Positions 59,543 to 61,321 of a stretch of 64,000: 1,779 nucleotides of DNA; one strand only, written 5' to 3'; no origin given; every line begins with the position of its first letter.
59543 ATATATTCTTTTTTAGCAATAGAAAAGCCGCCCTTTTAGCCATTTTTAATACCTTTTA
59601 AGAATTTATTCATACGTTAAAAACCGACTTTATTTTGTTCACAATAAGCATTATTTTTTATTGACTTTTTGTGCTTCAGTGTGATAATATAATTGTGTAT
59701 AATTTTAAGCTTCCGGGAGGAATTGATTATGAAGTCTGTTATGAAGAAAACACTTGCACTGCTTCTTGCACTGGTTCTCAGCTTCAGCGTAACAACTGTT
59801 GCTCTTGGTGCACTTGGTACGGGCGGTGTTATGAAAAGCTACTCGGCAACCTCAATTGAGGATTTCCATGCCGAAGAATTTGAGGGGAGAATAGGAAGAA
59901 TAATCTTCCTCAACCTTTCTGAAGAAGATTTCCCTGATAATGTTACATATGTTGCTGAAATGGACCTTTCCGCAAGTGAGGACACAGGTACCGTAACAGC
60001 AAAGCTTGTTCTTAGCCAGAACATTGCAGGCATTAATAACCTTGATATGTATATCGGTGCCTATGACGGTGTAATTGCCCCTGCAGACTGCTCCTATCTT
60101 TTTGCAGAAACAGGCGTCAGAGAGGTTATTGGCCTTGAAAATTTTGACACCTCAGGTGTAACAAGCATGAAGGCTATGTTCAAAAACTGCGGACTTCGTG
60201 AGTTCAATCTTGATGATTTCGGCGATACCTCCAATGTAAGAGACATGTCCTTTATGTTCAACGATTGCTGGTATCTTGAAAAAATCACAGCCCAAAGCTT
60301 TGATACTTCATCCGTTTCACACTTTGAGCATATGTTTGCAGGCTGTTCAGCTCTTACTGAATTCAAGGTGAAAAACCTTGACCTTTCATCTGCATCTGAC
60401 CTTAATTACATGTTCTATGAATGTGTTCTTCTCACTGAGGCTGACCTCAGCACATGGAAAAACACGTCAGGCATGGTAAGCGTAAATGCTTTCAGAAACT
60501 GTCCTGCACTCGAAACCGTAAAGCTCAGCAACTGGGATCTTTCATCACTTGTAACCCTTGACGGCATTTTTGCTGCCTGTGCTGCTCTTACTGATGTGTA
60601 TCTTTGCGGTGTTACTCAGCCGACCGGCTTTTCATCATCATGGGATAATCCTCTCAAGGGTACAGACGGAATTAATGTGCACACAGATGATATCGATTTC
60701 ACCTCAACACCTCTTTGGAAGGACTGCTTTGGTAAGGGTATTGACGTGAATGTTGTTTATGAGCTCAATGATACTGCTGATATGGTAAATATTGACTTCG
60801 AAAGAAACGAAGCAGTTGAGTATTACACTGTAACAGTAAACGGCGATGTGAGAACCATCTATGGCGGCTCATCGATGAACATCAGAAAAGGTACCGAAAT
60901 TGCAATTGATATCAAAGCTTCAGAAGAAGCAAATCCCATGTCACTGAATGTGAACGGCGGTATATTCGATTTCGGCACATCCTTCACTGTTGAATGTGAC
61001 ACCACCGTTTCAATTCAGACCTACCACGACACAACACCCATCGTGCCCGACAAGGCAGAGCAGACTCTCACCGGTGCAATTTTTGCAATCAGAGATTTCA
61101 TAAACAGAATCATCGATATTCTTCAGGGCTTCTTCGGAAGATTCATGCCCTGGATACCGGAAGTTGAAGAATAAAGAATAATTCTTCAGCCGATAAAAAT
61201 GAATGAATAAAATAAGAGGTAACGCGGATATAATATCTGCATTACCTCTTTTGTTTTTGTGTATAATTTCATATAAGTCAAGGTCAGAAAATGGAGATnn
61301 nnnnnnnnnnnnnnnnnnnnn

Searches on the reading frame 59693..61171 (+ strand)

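Call 65: search_protein_families(library=pfam, proteins=[window:59693-61171:+], max_evalue=0.00001)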
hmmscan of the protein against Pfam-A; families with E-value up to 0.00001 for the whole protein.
window:59693-61171:+ (493 aa): 2 families
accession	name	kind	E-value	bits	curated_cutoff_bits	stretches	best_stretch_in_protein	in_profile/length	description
PF03382.20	DUF285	-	1.1e-21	77.2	25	1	132-255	2-120/120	Mycoplasma protein of unknown function, DUF285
PF13306.12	LRR_5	-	1.1e-07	32.2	27.7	0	161-271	28-124/127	BspA type Leucine rich repeat region (6 copies)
